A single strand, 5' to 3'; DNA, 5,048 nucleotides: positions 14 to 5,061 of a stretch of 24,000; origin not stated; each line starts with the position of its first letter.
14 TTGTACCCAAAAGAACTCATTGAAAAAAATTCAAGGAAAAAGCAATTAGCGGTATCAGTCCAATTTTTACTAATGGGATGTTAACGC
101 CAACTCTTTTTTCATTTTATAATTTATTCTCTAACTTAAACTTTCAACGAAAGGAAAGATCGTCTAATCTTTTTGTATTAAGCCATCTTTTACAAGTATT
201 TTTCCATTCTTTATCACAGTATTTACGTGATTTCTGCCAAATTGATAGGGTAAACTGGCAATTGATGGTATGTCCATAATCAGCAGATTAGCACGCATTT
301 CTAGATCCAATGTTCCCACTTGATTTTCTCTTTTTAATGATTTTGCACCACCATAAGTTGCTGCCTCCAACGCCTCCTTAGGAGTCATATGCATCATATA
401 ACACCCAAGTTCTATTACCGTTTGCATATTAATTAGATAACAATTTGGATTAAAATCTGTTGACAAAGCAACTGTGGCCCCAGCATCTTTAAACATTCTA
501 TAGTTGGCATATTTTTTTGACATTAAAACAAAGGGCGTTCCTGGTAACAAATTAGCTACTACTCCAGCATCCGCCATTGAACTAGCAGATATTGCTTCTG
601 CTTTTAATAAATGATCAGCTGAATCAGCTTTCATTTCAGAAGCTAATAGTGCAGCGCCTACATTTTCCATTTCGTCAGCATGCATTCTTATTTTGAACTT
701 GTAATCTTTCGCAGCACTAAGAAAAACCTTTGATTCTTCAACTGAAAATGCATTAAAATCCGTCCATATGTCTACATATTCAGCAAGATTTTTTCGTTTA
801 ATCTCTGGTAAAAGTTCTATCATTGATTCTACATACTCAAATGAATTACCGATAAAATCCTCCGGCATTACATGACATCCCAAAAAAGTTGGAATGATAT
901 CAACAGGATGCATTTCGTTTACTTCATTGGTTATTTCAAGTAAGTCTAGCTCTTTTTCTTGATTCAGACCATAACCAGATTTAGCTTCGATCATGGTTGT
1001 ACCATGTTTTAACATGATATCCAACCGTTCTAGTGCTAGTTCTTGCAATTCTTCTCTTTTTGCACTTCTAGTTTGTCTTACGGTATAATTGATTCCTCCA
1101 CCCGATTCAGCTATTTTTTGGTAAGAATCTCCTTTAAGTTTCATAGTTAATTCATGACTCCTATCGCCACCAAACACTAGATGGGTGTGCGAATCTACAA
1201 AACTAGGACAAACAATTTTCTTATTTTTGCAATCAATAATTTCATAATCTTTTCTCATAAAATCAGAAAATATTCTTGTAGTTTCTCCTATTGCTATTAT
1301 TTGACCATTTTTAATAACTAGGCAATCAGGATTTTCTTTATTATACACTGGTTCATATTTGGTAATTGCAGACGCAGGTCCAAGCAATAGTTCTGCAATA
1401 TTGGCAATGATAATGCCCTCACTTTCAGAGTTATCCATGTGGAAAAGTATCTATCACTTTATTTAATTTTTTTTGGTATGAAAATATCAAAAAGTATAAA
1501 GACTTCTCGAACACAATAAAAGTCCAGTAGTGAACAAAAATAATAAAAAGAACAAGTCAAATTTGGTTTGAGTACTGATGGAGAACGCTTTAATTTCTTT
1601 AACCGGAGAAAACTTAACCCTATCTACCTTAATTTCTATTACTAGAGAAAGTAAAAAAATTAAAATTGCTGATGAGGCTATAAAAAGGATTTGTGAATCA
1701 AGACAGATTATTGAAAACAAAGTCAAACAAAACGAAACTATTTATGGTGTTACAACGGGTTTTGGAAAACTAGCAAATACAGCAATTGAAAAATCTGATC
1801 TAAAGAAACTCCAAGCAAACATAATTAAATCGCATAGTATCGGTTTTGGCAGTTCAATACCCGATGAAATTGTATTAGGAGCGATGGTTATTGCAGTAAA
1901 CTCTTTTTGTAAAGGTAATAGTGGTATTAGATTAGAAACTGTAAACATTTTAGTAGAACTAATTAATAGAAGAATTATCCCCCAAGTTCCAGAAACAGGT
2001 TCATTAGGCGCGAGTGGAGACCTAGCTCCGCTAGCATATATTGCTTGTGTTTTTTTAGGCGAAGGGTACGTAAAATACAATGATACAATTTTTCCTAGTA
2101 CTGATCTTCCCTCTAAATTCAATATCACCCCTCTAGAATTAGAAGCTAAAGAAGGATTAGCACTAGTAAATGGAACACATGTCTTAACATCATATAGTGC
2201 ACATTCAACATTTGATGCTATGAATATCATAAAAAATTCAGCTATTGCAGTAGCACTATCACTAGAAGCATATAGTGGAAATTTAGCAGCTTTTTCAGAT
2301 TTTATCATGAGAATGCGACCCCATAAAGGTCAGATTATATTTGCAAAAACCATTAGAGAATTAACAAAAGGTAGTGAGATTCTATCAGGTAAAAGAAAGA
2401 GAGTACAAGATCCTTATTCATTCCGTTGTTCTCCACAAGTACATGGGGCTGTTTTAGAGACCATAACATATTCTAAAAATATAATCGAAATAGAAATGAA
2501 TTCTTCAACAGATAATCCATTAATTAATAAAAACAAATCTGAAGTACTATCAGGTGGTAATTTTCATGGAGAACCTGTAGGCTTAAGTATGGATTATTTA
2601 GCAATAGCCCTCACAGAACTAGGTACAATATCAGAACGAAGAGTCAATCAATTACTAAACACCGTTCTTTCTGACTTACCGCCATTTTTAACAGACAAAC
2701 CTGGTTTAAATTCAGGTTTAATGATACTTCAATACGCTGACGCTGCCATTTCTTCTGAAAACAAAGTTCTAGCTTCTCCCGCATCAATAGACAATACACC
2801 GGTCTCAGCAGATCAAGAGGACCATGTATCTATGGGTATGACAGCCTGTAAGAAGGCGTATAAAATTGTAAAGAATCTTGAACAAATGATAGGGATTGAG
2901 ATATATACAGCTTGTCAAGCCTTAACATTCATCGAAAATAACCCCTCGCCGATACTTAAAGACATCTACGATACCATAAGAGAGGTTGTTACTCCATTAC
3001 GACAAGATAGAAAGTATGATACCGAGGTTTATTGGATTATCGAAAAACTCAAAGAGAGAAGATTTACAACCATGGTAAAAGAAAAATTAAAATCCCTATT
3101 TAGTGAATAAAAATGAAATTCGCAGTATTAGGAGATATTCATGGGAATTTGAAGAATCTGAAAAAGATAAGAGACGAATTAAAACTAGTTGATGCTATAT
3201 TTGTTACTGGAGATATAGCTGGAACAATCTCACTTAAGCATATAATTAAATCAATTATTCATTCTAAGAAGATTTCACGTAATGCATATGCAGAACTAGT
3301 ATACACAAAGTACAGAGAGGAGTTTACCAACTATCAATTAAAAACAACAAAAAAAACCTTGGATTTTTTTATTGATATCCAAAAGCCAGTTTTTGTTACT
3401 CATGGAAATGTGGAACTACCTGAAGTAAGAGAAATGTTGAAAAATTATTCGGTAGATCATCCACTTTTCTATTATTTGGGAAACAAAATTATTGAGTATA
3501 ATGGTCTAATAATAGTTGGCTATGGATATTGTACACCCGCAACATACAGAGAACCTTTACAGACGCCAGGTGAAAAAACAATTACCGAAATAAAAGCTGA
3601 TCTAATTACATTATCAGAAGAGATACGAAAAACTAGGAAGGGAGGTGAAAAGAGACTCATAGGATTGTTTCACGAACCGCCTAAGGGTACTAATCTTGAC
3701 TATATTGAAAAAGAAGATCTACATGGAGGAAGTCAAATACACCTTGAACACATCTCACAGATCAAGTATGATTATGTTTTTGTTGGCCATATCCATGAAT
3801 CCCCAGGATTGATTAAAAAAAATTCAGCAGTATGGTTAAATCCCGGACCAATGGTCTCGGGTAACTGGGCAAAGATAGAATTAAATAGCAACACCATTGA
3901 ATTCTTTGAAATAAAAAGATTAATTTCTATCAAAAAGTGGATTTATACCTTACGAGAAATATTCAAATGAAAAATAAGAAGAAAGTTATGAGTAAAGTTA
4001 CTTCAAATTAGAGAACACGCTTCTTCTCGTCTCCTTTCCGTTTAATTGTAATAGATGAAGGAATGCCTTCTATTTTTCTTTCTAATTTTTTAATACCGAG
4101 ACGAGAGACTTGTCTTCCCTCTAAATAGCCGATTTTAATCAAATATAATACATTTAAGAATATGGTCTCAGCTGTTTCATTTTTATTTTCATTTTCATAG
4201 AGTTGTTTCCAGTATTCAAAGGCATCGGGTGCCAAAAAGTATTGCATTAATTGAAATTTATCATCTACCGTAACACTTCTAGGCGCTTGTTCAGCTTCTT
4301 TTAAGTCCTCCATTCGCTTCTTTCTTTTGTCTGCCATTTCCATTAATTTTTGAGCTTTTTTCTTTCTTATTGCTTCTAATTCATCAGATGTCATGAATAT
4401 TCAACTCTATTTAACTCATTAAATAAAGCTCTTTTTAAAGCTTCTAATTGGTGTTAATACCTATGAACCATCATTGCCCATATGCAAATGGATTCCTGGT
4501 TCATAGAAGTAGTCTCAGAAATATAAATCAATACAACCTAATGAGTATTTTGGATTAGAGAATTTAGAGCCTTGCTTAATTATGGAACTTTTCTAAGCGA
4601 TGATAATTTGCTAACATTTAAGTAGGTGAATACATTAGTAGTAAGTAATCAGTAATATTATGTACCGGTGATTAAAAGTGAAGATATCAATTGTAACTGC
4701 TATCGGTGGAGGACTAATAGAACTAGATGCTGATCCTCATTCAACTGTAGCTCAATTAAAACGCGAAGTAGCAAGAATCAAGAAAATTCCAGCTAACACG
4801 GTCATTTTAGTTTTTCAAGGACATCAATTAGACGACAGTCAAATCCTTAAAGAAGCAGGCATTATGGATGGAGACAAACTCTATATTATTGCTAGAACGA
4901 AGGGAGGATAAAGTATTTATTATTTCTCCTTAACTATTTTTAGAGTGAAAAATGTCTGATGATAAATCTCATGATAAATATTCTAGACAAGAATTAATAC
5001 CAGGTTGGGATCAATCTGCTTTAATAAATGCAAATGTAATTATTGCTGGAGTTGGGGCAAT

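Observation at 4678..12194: Complete eukaryote-type ubiquitin + ESCRT-I/II/III + Vps4 supercluster in prokaryotic operon format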

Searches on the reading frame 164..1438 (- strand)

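Call 5: search_protein_families(library=pfam, proteins=[window:164-1438:-], max_evalue=0.001)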
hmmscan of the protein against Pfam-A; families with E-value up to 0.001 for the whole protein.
window:164-1438:- (424 aa): 2 families
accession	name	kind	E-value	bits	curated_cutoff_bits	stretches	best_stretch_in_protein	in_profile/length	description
PF01979.26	Amidohydro_1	-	8.6e-19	68.4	25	1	75-415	1-345/345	Amidohydrolase family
PF07969.17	Amidohydro_3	-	4.7e-12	46.6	29.7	1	125-415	151-471/472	Amidohydrolase family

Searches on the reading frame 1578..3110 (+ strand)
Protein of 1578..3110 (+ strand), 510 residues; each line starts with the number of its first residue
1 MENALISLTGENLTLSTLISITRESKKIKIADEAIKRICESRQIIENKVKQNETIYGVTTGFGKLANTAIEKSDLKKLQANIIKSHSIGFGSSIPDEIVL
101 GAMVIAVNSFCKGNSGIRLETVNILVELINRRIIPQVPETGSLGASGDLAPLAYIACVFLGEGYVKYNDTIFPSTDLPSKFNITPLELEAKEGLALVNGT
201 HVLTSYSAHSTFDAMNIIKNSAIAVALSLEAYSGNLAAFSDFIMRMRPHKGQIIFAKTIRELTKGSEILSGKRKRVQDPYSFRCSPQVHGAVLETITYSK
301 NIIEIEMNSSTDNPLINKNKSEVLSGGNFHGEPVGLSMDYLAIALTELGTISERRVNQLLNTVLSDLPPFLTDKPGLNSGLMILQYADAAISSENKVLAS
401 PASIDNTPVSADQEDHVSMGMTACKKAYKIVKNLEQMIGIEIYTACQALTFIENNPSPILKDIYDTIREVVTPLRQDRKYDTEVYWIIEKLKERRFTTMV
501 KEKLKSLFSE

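Call 5: search_protein_families(library=pfam, proteins=[window:1578-3110:+], max_evalue=0.001)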
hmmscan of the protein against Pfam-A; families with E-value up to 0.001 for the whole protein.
window:1578-3110:+ (510 aa): 1 family
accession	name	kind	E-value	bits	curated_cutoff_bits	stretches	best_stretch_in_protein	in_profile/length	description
PF00221.24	Lyase_aromatic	-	2e-178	594.3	27.3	1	13-469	1-466/466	Aromatic amino acid lyase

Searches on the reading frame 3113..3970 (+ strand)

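Call 5: search_protein_families(library=pfam, proteins=[window:3113-3970:+], max_evalue=0.001)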
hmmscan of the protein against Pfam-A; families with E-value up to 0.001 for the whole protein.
window:3113-3970:+ (285 aa): 3 families
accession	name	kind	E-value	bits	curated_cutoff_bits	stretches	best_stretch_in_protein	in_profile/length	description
PF00149.33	Metallophos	-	1.4e-13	52.2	21.5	1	1-229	1-190/191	Calcineurin-like phosphoesterase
PF12850.12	Metallophos_2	-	2.7e-10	40.9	27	1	1-100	1-92/154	Calcineurin-like phosphoesterase superfamily domain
PF14582.11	Metallophos_3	-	9.2e-10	38.7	28.2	1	13-264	21-256/259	Metallophosphoesterase, calcineurin superfamily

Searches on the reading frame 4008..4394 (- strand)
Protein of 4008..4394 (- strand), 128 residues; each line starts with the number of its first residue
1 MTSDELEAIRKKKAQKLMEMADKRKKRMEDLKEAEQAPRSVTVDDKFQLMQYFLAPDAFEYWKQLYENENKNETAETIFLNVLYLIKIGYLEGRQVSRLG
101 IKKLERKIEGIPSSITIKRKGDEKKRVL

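Call 5: search_protein_families(library=pfam, proteins=[window:4008-4394:-], max_evalue=0.001)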
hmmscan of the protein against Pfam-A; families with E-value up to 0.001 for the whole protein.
window:4008-4394:- (128 aa): 0 families

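Call 33: search_protein_families(library=pfam, proteins=[window:4008-4394:-], max_evalue=1)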
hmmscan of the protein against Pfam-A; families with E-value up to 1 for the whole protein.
window:4008-4394:- (128 aa): 1 family
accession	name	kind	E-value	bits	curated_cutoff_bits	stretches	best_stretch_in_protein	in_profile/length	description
PF16489.11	GAIN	-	0.021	14.7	26.5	1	28-81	34-85/210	GPCR-Autoproteolysis INducing (GAIN) domain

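Call 55: search_protein_families(library=ncbifam, proteins=[window:4008-4394:-], max_evalue=0.1)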
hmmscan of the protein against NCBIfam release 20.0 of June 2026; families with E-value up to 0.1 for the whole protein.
window:4008-4394:- (128 aa): 1 family
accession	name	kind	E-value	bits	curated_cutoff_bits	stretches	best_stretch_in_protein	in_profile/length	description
NF003268.0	PRK04239.1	equivalog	0.00053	20.1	98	1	3-120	3-113/113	DNA-binding protein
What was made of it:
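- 4008..4394 (-): Conserved neighbour: a PDCD5/TFAR19-family protein (128 aa). No functional link to the system has been shown. NCBIfam NF003268 'DNA-binding protein' 5e-4, full length but below cut-off (call 55).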

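Call 58: search_solved_structures(query=A5, max_evalue=1, show_alignments=1)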
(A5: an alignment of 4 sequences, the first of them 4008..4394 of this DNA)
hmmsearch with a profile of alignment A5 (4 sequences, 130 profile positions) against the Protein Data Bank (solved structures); distinct sequences matched with E-value up to 1: 3.
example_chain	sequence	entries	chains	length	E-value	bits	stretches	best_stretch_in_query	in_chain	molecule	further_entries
9xch_A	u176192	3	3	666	0.1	15.7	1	3-86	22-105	Ceg14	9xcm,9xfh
9sxc_A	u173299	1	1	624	0.11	15.7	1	5-86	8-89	Dot/Icm secretion system substrate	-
6ifo_F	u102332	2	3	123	0.73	13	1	40-117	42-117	AcrIIA2 | Anti-CRISPR protein AcrIIA2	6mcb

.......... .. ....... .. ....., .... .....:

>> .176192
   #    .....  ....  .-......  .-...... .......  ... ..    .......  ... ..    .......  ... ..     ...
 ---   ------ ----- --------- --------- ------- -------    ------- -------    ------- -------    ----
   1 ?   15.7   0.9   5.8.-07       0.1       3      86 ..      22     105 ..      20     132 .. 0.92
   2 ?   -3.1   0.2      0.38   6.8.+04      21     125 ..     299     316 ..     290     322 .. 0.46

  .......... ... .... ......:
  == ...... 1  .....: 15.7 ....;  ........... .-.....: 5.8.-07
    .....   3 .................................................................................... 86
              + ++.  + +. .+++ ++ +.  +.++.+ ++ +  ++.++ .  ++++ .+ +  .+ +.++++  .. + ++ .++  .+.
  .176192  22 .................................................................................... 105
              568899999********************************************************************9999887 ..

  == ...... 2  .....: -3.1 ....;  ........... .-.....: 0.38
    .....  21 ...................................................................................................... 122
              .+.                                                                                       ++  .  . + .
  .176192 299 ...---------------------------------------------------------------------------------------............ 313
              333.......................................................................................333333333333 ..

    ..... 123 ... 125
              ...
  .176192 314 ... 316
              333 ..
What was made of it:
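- Tried and rejected: A profile of the PDCD5-like protein found no PDB relative (call 58).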

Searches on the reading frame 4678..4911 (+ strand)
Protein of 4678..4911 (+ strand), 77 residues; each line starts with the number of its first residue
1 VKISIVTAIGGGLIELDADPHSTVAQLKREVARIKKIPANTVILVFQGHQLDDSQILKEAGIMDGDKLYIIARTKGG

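Call 3: search_protein_families(library=pfam, proteins=[window:4678-4911:+], max_evalue=1)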
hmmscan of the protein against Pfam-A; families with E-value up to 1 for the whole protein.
window:4678-4911:+ (77 aa): 9 families
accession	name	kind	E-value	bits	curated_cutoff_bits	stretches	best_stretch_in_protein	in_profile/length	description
PF00240.29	ubiquitin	-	4.7e-13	49.1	25.4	1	9-73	6-70/72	Ubiquitin family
PF11976.14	Rad60-SLD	-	1.1e-09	38.4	23.8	1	13-68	12-68/72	Ubiquitin-2 like Rad60 SUMO-like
PF08817.16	YukD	-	0.0002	22.5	27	1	13-70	12-76/76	WXG100 protein secretion system (Wss), protein YukD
PF11543.14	UN_NPL4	-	0.0034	18.3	21.9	1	12-70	14-77/80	Nuclear pore localisation protein NPL4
PF18036.7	Ubiquitin_4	-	0.0047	17.4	22.8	1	41-71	55-86/89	Ubiquitin-like domain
PF23603.1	Ubiquitin_TPR1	-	0.012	15.7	27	1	21-63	21-67/69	Telomere repeat-binding protein 1-like, ubiquitin-like domain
PF13881.12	Rad60-SLD_2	-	0.073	13.6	23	1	12-66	14-75/111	Ubiquitin-2 like Rad60 SUMO-like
PF21403.4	OTU1_UBXL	-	0.086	13.9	22.7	1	1-41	1-39/49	OTU1, UBXL domain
PF18396.7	TBK1_ULD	-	0.17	12.2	31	1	19-51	20-52/88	TANK binding kinase 1 ubiquitin-like domain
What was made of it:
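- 4678..4911 (+): Ubiquitin (77 aa). It ends ...TKGG directly before the stop codon, so no C-terminal processing is needed. It carries an 'ILVFQG' hydrophobic-patch region. Pfam ubiquitin 4.7e-13 (call 3).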

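Call 55: search_protein_families(library=ncbifam, proteins=[window:4678-4911:+], max_evalue=0.1)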
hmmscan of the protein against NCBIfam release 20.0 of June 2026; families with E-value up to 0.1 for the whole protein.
window:4678-4911:+ (77 aa): 1 family
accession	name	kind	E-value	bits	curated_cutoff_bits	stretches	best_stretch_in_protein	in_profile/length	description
TIGR00601.1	rad23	equivalog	2e-05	24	207.3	1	14-70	13-72/381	UV excision repair protein Rad23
